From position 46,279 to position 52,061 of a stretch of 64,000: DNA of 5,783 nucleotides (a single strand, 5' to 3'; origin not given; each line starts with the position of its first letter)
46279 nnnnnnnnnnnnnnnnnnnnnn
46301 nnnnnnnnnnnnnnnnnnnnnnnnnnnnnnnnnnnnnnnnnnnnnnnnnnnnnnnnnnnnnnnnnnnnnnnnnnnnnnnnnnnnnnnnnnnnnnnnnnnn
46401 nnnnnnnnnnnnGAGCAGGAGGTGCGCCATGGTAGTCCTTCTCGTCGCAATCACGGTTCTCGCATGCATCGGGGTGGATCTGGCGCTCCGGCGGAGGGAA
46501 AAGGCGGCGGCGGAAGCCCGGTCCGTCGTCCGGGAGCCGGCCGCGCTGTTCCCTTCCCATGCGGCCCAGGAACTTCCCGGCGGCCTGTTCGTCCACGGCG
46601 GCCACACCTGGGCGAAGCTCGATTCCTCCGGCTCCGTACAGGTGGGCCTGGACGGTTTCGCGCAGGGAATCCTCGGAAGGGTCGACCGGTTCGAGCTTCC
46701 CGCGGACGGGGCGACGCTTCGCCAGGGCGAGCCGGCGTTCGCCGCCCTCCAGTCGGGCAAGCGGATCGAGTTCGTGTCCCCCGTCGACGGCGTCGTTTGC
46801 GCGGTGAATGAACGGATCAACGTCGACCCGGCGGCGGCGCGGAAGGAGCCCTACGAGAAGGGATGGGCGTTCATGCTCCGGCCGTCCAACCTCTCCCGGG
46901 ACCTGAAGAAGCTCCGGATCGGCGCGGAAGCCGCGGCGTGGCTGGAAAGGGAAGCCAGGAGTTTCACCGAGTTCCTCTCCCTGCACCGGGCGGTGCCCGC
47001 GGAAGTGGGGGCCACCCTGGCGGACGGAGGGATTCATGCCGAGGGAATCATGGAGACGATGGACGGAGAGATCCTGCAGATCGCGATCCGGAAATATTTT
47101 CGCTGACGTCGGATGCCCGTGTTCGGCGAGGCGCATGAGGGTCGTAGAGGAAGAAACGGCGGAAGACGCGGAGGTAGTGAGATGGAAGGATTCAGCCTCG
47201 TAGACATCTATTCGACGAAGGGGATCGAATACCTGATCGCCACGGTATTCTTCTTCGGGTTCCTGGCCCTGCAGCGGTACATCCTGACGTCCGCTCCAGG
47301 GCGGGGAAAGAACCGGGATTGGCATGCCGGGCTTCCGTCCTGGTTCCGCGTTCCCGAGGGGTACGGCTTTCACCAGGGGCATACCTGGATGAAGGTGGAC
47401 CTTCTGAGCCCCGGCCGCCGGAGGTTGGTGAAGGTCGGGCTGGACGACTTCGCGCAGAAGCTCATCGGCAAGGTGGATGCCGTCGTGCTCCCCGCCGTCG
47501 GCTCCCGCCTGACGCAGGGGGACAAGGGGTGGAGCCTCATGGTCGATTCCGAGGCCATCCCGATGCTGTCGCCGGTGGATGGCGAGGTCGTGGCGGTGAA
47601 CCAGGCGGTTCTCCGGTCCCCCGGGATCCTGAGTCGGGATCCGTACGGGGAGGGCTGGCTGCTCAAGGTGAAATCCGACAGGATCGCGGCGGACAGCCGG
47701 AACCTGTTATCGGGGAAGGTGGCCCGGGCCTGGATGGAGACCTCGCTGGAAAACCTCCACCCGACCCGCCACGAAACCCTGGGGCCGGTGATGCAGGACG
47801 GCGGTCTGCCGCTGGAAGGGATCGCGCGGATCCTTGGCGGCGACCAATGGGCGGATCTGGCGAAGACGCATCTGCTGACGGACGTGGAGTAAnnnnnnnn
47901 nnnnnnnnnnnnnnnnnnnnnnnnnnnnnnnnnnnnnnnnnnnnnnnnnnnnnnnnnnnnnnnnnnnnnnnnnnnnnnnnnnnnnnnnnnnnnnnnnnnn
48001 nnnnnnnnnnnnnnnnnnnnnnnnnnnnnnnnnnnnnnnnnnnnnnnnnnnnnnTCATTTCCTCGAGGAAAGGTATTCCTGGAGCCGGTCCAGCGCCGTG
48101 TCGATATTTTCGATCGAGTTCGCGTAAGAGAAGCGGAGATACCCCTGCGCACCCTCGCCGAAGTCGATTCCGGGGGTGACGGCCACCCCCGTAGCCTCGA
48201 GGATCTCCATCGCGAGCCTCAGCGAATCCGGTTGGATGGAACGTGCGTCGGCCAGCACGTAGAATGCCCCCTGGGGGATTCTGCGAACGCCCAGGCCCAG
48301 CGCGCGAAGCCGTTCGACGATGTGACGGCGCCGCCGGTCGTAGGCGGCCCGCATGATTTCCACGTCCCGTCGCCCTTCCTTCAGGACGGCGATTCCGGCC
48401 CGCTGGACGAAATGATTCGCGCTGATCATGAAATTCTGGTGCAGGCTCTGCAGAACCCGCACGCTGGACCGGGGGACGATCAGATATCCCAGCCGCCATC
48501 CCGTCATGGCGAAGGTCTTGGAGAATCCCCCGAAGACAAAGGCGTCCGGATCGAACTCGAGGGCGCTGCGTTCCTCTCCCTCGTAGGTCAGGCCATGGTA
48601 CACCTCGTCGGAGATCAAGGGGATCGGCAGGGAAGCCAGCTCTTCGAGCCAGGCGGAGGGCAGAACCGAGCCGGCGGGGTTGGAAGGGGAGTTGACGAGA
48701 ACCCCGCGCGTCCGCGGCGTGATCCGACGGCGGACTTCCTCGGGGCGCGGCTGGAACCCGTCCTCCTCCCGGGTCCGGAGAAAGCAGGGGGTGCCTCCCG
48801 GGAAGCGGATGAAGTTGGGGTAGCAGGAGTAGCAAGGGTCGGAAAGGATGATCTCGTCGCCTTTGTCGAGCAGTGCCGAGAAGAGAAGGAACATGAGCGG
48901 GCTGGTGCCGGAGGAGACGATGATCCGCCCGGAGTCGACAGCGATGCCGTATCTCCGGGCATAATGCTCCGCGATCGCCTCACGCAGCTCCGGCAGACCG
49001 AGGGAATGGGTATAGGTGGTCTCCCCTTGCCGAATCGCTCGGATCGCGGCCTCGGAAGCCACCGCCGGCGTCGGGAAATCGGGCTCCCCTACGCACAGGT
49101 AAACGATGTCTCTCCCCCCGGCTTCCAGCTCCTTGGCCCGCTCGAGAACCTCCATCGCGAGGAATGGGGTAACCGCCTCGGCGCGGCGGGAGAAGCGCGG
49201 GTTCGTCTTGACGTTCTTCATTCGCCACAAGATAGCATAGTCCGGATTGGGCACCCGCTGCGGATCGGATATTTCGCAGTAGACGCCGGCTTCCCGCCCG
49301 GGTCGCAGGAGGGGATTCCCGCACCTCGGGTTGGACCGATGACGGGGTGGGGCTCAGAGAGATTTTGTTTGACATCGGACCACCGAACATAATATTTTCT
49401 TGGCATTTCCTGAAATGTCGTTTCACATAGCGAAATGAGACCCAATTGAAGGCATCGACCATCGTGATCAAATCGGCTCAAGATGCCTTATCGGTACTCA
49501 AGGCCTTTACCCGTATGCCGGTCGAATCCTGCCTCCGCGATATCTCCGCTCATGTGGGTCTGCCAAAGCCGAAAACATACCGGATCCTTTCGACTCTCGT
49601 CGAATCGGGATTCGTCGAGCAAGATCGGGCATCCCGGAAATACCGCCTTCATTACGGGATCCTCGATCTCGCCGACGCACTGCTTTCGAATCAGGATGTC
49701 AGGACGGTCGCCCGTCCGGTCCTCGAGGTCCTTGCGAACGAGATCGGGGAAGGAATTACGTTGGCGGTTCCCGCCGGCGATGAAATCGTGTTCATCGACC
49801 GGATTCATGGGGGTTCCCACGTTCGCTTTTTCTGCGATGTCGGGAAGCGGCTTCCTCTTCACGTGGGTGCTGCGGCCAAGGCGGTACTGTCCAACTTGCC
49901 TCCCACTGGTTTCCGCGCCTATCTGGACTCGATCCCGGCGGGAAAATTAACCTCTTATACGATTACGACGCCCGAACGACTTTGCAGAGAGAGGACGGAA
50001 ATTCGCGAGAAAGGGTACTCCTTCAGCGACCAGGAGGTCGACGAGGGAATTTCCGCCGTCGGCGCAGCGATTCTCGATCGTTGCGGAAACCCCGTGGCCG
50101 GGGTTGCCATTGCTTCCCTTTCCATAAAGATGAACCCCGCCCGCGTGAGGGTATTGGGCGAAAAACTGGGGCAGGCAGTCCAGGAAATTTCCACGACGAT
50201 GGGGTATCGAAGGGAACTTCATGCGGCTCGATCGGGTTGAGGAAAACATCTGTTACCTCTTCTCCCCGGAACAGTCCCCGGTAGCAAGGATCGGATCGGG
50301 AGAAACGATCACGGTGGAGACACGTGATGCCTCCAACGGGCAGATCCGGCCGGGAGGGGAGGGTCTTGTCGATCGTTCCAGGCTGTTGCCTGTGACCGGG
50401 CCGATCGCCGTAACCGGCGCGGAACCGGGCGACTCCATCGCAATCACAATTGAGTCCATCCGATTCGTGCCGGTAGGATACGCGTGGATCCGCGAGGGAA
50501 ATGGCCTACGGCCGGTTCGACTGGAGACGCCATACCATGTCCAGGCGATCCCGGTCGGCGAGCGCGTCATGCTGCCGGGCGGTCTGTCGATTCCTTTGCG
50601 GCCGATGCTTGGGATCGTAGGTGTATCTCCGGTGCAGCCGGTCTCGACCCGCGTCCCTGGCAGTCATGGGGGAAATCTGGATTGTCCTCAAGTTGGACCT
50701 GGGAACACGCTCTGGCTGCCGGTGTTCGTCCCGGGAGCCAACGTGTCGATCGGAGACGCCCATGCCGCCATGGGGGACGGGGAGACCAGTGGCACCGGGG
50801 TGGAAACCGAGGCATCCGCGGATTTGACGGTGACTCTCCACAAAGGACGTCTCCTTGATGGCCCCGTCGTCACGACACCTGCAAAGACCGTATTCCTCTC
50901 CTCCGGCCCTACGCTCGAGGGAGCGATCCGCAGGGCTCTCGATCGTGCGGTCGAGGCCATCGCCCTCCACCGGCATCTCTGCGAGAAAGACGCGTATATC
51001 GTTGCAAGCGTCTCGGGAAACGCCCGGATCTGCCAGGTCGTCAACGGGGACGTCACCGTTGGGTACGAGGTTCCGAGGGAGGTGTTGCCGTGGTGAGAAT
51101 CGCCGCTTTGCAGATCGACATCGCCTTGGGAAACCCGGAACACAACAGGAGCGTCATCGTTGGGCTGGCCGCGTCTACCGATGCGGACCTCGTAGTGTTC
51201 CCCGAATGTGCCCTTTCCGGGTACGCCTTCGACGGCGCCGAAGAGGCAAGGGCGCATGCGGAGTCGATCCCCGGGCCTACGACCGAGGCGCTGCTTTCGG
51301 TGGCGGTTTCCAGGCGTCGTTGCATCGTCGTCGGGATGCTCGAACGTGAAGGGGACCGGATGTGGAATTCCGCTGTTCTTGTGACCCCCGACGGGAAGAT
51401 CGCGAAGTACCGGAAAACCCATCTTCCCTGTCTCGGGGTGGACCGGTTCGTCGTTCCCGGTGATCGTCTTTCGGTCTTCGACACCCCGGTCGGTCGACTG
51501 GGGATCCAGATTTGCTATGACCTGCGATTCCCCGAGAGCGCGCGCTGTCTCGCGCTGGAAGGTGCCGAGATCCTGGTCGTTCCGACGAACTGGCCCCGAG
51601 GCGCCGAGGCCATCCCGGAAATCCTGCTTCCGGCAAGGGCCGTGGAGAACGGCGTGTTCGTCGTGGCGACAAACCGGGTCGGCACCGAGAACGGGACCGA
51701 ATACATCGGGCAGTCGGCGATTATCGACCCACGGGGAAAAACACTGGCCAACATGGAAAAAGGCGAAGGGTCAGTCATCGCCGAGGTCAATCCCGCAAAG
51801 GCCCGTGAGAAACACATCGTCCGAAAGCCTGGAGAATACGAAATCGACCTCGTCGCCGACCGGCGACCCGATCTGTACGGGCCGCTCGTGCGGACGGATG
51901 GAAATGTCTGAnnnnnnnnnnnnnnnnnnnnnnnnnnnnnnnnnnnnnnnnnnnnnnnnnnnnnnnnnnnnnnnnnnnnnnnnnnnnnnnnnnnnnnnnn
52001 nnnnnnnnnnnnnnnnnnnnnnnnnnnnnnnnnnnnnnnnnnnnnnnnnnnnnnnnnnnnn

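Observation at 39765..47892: Candidate sulfur/selenium-relay island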

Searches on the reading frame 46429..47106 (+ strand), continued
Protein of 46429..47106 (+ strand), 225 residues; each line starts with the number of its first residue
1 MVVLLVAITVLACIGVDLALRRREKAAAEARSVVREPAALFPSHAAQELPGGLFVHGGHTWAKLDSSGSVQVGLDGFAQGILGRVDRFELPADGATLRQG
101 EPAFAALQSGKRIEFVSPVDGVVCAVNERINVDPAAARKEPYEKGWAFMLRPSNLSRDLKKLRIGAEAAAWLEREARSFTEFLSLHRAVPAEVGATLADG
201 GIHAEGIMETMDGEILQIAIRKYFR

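Call 86: find_encoding_contigs(protein=P0526, flank=8000, max_places=1)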
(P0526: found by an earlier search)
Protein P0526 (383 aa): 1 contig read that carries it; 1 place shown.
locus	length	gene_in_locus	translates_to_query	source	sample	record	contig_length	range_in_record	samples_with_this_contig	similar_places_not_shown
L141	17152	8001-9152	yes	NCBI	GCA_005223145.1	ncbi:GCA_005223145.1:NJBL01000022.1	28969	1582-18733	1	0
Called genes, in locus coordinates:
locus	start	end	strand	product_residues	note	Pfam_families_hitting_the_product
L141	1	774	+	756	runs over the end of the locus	PF02384:N6_Mtase, PF07669:Eco57I, PF22837:M_Eco57I_C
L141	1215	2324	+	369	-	PF01658:Inos-1-P_synth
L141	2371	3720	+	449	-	PF00483:NTP_transferase, PF12804:NTP_transf_3, PF01066:CDP-OH_P_transf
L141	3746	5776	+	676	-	PF12838:Fer4_7, PF13187:Fer4_9 (weak), PF13237:Fer4_10, PF00037:Fer4 (weak), PF02906:Fe_hyd_lg_C, PF04060:FeS, PF00512:HisKA, PF02518:HATPase_c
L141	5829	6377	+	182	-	PF07998:Peptidase_M54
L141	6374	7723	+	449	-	PF00072:Response_reg, PF07724:AAA_2 (faint), PF00158:Sigma54_activat, PF14532:Sigma54_activ_2, PF07728:AAA_5, PF25601:AAA_lid_14, PF02954:HTH_8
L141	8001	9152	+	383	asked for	PF01597:GCV_H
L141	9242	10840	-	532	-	PF07969:Amidohydro_3, PF01979:Amidohydro_1 (weak), PF07969:Amidohydro_3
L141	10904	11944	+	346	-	PF04951:Peptidase_M55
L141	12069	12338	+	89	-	-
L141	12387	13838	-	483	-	PF01979:Amidohydro_1, PF07969:Amidohydro_3 (weak)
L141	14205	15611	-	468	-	PF12679:ABC2_membrane_2, PF12698:ABC2_membrane_3, PF12040:DUF3526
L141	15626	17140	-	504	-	PF12679:ABC2_membrane_2, PF12698:ABC2_membrane_3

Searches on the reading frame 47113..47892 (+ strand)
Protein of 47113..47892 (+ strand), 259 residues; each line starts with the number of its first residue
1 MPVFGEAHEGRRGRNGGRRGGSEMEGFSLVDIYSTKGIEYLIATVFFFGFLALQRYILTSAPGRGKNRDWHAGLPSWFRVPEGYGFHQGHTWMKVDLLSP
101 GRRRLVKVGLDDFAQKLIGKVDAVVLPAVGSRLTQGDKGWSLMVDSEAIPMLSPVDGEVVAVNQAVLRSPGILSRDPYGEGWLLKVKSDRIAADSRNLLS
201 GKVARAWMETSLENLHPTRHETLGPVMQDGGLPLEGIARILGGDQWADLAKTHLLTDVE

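Call 6: search_protein_families(library=pfam, proteins=[window:47113-47892:+], max_evalue=0.01)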
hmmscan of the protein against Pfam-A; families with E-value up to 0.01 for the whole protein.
window:47113-47892:+ (259 aa): 1 family
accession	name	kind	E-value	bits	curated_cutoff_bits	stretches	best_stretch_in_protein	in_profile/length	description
PF01597.25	GCV_H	-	8.5e-19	68.1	22.2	1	103-208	15-119/122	Glycine cleavage H-protein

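Call 7: search_protein_families(library=ncbifam, proteins=[window:47113-47892:+], max_evalue=0.01)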
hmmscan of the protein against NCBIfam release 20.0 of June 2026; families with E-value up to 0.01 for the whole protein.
window:47113-47892:+ (259 aa): 4 families
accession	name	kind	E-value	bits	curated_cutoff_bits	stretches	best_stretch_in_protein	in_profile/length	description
NF002270.0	PRK01202.1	subfamily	5.4e-21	74.7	117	1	80-208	4-126/129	glycine cleavage system protein GcvH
TIGR00527.1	gcvH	equivalog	9.7e-18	64.5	115.85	1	81-205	3-122/129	glycine cleavage system protein GcvH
TIGR03077.1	not_gcvH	equivalog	1.5e-12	47.5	144.05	1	99-190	10-101/110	glycine cleavage protein H-like protein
NF045810.1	GcvH_rel_desulf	equivalog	2e-05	24.3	150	1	106-197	33-123/167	GcvH-related protein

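Call 43: search_solved_structures(query=window:47113-47892:+, max_evalue=0.001, show_alignments=1)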
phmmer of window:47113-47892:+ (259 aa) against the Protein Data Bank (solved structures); distinct sequences matched with E-value up to 0.001: 13.
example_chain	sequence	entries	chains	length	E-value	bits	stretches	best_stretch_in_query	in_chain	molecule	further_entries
3a8i_E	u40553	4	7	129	2.2e-13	53.7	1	81-201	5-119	Glycine cleavage system H protein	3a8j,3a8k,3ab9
1onl_A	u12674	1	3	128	2.3e-13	53.6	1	105-196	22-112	glycine cleavage system H protein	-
3a7a_B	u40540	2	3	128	2.4e-13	53.6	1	81-201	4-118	Glycine cleavage system H protein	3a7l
3hgb_A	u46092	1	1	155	1.1e-12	51.4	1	84-190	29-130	Glycine cleavage system H protein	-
3ift_A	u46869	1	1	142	1.4e-12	51.1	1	104-190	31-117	Glycine cleavage system H protein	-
2edg_A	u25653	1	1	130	2.5e-12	50.2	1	104-187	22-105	Glycine cleavage system H protein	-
8ugo_E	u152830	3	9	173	3e-12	50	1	105-188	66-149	Glycine cleavage system H protein, mitochondrial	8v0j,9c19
1dxm_A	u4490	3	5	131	3e-12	50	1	83-189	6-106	H PROTEIN | H PROTEIN OF THE GLYCINE CLEAVAGE SYSTEM | H-PROTEIN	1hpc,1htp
3mxu_A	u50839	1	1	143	6.2e-12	48.9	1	86-187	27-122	Glycine cleavage system H protein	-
3klr_A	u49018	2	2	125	7.8e-12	48.6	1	106-188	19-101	Glycine cleavage system H protein | Glycine cleavage system H protein, mitochondrial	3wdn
3tzu_A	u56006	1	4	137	5e-11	46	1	79-189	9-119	Glycine cleavage system H protein 1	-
2ka7_A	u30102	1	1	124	7.4e-11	45.4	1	104-188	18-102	Glycine cleavage system H protein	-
1zko_A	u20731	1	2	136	8.7e-11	45.2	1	103-187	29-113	Glycine cleavage system H protein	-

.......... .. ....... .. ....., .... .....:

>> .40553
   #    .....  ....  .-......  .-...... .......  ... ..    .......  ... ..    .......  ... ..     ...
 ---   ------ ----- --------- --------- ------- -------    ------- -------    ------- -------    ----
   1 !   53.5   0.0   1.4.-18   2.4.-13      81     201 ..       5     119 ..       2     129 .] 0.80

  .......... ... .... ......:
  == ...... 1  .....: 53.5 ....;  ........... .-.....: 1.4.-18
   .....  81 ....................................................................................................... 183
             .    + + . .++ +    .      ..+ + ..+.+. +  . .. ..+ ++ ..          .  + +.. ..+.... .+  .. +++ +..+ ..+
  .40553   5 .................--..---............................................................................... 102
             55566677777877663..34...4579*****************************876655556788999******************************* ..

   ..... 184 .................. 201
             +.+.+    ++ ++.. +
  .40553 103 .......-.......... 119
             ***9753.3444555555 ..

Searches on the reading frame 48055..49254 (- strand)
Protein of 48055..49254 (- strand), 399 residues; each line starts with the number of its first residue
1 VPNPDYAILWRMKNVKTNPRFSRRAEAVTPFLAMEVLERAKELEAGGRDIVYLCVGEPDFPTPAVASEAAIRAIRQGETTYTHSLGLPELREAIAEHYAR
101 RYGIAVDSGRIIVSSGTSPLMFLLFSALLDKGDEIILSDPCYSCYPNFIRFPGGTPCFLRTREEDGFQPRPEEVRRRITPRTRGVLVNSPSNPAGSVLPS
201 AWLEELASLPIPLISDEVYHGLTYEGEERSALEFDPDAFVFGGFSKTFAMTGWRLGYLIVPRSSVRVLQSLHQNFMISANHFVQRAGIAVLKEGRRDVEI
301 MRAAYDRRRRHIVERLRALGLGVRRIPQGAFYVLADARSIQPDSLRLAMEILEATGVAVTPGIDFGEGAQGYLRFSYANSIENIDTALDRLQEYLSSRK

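Call 6: search_protein_families(library=pfam, proteins=[window:48055-49254:-], max_evalue=0.01)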
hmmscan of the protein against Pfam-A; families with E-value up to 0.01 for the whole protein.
window:48055-49254:- (399 aa): 4 families
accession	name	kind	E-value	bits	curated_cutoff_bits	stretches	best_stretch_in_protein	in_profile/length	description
PF00155.27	Aminotran_1_2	-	5.2e-60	204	19.7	1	49-391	2-361/361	Aminotransferase class I and II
PF01041.23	DegT_DnrJ_EryC1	-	9.2e-08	32.1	19.8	1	111-228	43-158/360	DegT/DnrJ/EryC1/StrS aminotransferase family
PF01053.26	Cys_Met_Meta_PP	-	2.2e-05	23.7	27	1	111-197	71-153/381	Cys/Met metabolism PLP-dependent enzyme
PF04055.27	Radical_SAM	-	0.0003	21.4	29.5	1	34-109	31-112/166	Radical SAM superfamily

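Call 7: search_protein_families(library=ncbifam, proteins=[window:48055-49254:-], max_evalue=0.01)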
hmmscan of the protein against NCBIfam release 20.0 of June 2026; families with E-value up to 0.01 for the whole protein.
window:48055-49254:- (399 aa): 70 families (the best 25 are shown)
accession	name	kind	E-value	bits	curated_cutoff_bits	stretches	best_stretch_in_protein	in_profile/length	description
NF006514.0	PRK08960.1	equivalog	1.5e-112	376.3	554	1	19-396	3-386/388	pyridoxal phosphate-dependent aminotransferase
NF005601.0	PRK07337.1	equivalog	1.5e-103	347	496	1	18-395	5-392/394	pyridoxal phosphate-dependent aminotransferase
NF041091.1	asp_aminotase_Arch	equivalog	6.4e-91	305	550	1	24-395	3-375/376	aspartate aminotransferase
NF005817.0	PRK07683.1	equivalog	2.8e-80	269.9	575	1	45-398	25-384/387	aminotransferase A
NF005816.0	PRK07682.1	equivalog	2e-79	267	620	1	41-397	22-385/390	aminotransferase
NF041364.1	GntC_guanitoxin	equivalog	3.8e-78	262.9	415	1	53-393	3-355/356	guanitoxin biosynthesis PLP-dependent (S)-gamma-hydroxy-L-arginine cyclodehydratase GntC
NF006229.0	PRK08361.1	equivalog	5e-78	262.8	624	1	34-396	23-389/391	aspartate aminotransferase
NF004770.0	PRK06108.1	subfamily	2.4e-74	250.5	422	1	16-397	8-394/396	pyridoxal phosphate-dependent aminotransferase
NF004975.0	PRK06348.1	equivalog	5.9e-72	242.8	549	1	36-393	17-381/384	pyridoxal phosphate-dependent aminotransferase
NF005588.0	PRK07309.1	equivalog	1.2e-71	241.7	576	1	49-398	31-389/391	pyridoxal phosphate-dependent aminotransferase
NF006230.0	PRK08363.1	equivalog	2.9e-68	230.5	534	1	22-398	5-395/398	alanine aminotransferase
NF004769.0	PRK06107.1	equivalog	3.8e-68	230.1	617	1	33-393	18-396/402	aspartate transaminase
NF006756.0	PRK09276.1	subfamily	1.4e-64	218.5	507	1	21-393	4-384/387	LL-diaminopimelate aminotransferase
TIGR03540.1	DapC_direct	equivalog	5.1e-64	216.6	593.25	1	21-393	2-382/383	LL-diaminopimelate aminotransferase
NF006488.0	PRK08912.1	equivalog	2.5e-55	188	498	1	45-396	23-385/387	aminotransferase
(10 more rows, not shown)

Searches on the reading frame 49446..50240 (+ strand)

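Call 6: search_protein_families(library=pfam, proteins=[window:49446-50240:+], max_evalue=0.01)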
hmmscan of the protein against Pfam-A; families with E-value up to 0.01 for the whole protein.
window:49446-50240:+ (264 aa): 4 families
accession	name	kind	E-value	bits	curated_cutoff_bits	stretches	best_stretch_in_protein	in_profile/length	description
PF01614.24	IclR_C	-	3.2e-35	121.7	24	1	79-249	3-173/174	Bacterial transcriptional regulator IclR C-terminal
PF09339.16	HTH_IclR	-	1.8e-13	50.4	22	1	14-60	5-51/52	IclR helix-turn-helix domain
PF01978.25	TrmB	-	4.3e-06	26.9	25.6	1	31-64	26-59/68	Sugar-specific transcriptional regulator TrmB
PF01022.26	HTH_5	-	0.00076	19.8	22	1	27-58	15-46/47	Bacterial regulatory protein, arsR family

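Call 7: search_protein_families(library=ncbifam, proteins=[window:49446-50240:+], max_evalue=0.01)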
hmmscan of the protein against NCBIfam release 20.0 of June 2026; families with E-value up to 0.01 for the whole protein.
window:49446-50240:+ (264 aa): 9 families
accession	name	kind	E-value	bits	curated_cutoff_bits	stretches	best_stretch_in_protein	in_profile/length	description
NF045644.1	TransRegBhcR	equivalog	3.5e-44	151.1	350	1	4-253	18-266/267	HTH-type transcriptional regulator BhcR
TIGR02431.1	pcaR_pcaU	subfamily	2.3e-41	141.8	284.75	1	8-233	5-228/248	beta-ketoadipate pathway transcriptional regulators, PcaR/PcaU/PobR family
NF011671.1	PRK15090.1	equivalog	9.3e-33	113.5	275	1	10-255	12-256/256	DNA-binding transcriptional regulator KdgR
NF007548.0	PRK10163.1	equivalog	3.7e-30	105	406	1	14-255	27-268/271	HTH-type transcriptional repressor AllR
NF008601.2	PRK11569.1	equivalog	1.3e-28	99.9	380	1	8-253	26-273/276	glyoxylate bypass operon transcriptional repressor IclR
NF007341.0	PRK09834.1-3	equivalog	9.4e-17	61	269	1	13-254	12-260/274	DNA-binding transcriptional regulator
NF007342.0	PRK09834.1-4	equivalog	3e-11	42.8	251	1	1-198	4-202/263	DNA-binding transcriptional regulator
NF007339.0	PRK09834.1-1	equivalog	8.1e-11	41.7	299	1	11-195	23-208/271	DNA-binding transcriptional regulator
NF005926.0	PRK07940.1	equivalog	0.0097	15.2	300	0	16-97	148-229/394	DNA polymerase III subunit delta'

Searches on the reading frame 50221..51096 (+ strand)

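Call 23: search_protein_families(library=pfam, proteins=[window:50221-51096:+], max_evalue=0.001)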
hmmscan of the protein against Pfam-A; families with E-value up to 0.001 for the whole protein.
window:50221-51096:+ (291 aa): 1 family
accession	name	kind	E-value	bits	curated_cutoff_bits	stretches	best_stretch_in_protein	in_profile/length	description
PF03069.20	FmdA_AmdA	-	9.3e-27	94.3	27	2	145-211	205-272/373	Acetamidase/Formamidase family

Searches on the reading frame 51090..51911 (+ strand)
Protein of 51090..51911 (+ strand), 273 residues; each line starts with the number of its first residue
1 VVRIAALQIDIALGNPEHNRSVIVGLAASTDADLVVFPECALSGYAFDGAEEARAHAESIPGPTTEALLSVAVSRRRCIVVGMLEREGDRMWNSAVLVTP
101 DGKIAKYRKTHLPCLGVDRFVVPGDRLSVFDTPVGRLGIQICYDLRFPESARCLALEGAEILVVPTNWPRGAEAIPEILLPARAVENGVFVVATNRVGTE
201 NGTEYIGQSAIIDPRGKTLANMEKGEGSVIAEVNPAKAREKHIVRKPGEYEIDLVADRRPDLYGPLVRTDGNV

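Call 23: search_protein_families(library=pfam, proteins=[window:51090-51911:+], max_evalue=0.001)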
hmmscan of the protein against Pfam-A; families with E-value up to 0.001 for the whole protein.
window:51090-51911:+ (273 aa): 1 family
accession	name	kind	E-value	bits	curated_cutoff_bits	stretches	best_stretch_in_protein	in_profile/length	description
PF00795.27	CN_hydrolase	-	1.1e-53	182.7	23.2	1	3-240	1-253/256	Carbon-nitrogen hydrolase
